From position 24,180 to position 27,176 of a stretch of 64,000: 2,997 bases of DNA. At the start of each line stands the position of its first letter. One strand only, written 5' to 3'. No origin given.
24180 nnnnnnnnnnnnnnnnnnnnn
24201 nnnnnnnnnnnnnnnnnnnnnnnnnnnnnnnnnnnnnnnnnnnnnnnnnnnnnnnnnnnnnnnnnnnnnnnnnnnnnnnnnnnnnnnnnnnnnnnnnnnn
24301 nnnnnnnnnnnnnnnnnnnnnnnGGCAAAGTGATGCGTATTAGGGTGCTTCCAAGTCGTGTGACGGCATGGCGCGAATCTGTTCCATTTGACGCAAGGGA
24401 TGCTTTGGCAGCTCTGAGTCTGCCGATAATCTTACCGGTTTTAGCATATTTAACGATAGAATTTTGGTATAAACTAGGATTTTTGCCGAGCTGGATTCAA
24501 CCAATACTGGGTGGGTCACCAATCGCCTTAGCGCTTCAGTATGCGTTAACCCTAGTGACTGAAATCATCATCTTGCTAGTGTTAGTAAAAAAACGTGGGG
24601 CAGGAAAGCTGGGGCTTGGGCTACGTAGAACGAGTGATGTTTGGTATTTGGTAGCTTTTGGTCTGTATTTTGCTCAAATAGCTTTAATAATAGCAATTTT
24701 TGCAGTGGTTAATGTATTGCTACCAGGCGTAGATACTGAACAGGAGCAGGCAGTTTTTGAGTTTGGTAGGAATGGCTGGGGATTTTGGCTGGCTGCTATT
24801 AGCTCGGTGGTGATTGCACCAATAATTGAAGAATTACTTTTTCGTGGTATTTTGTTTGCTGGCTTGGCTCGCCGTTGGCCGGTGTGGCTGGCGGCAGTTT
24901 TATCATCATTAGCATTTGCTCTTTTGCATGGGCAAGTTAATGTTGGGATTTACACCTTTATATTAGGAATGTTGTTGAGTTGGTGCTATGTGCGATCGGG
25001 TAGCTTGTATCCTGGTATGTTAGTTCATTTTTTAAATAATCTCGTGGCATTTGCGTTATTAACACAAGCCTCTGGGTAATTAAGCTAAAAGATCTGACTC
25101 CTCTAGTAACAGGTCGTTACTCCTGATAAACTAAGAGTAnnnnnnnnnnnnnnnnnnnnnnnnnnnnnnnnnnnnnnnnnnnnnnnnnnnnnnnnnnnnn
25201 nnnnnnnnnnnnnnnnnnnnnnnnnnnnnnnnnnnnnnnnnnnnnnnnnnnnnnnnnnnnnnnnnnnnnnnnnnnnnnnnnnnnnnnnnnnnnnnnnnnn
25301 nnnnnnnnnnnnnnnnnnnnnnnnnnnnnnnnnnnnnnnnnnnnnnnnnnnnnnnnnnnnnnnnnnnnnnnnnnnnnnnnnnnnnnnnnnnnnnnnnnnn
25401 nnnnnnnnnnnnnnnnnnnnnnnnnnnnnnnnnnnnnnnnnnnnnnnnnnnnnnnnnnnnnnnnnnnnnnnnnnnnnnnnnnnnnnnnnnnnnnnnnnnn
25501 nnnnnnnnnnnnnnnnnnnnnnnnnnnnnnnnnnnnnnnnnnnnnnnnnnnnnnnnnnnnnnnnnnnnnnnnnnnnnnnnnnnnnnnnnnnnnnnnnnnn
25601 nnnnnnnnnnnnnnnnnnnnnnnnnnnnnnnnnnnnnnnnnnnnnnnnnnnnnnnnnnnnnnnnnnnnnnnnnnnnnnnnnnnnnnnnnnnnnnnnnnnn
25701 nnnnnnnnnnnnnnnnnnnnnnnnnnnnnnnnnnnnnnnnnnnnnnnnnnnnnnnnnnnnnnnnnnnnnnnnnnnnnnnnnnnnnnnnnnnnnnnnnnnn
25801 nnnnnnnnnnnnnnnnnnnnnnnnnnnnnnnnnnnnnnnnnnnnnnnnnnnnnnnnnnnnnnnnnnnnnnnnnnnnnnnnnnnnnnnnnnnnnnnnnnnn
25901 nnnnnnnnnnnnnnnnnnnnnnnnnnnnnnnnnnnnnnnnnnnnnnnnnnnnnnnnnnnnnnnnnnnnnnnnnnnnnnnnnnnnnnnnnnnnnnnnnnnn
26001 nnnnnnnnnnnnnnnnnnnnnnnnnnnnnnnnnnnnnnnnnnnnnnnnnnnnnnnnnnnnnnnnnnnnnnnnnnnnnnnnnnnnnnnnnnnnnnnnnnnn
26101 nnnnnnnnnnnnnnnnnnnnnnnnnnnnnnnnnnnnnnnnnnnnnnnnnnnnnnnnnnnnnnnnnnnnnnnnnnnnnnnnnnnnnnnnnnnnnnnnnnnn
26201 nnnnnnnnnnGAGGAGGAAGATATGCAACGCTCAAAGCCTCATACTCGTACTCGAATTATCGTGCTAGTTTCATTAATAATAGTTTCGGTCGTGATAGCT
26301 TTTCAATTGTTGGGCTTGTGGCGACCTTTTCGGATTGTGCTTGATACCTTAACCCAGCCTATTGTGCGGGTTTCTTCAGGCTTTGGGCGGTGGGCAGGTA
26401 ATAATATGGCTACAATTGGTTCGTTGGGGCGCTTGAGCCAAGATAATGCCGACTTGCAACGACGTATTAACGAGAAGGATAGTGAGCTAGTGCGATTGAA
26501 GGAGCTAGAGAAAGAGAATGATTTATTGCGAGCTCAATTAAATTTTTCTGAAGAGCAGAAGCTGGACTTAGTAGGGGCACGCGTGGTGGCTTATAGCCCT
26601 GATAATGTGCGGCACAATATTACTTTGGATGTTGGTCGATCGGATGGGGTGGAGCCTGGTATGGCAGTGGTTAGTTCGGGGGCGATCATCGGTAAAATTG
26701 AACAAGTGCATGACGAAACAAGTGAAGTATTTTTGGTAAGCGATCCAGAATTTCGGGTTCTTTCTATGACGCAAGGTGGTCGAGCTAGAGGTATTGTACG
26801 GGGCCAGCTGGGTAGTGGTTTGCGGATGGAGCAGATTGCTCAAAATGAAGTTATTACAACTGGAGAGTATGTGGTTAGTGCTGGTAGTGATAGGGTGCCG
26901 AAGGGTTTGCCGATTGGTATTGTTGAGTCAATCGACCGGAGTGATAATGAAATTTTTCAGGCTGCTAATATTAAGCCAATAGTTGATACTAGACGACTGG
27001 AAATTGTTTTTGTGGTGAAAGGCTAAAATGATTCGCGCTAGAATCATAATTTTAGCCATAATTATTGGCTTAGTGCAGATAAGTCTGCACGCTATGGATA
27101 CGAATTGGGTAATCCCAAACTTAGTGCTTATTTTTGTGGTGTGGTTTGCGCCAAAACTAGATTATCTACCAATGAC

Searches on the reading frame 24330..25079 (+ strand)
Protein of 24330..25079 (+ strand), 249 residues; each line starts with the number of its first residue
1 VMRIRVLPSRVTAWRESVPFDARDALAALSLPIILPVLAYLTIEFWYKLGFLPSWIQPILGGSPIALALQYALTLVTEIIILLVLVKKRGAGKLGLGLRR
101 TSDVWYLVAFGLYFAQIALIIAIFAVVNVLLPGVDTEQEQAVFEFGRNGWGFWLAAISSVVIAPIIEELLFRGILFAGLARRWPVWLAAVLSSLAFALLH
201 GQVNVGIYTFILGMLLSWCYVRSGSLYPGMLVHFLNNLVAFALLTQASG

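Call 47: search_protein_families(library=pfam, proteins=[window:24330-25079:+], max_evalue=0.00001)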
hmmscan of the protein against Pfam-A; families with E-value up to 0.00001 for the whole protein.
window:24330-25079:+ (249 aa): 1 family
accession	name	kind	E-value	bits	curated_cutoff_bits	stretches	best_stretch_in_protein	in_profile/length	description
PF02517.21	Rce1-like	-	2e-23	82.9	22.4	1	150-239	2-93/93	Type II CAAX prenyl endopeptidase Rce1-like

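Call 58: search_protein_families(library=pfam, proteins=[window:24330-25079:+], max_evalue=0.01)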
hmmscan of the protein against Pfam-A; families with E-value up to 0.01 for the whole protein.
window:24330-25079:+ (249 aa): 1 family
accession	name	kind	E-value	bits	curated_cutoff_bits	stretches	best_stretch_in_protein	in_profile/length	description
PF02517.21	Rce1-like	-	2e-23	82.9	22.4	1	150-239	2-93/93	Type II CAAX prenyl endopeptidase Rce1-like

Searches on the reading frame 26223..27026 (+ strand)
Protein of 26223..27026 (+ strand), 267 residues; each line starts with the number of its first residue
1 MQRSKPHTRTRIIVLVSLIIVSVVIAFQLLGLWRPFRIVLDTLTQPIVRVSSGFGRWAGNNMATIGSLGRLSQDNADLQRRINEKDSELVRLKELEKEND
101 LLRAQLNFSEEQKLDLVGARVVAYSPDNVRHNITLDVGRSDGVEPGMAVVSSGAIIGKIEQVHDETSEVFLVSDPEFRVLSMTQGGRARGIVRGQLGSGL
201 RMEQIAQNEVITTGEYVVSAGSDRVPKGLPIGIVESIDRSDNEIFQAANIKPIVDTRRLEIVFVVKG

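Call 47: search_protein_families(library=pfam, proteins=[window:26223-27026:+], max_evalue=0.00001)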
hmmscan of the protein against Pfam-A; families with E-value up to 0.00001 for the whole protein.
window:26223-27026:+ (267 aa): 1 family
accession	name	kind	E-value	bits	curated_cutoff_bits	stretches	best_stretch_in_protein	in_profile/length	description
PF04085.20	MreC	-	1.7e-37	128.9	28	1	121-266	1-147/147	Rod shape-determining protein MreC, barrel core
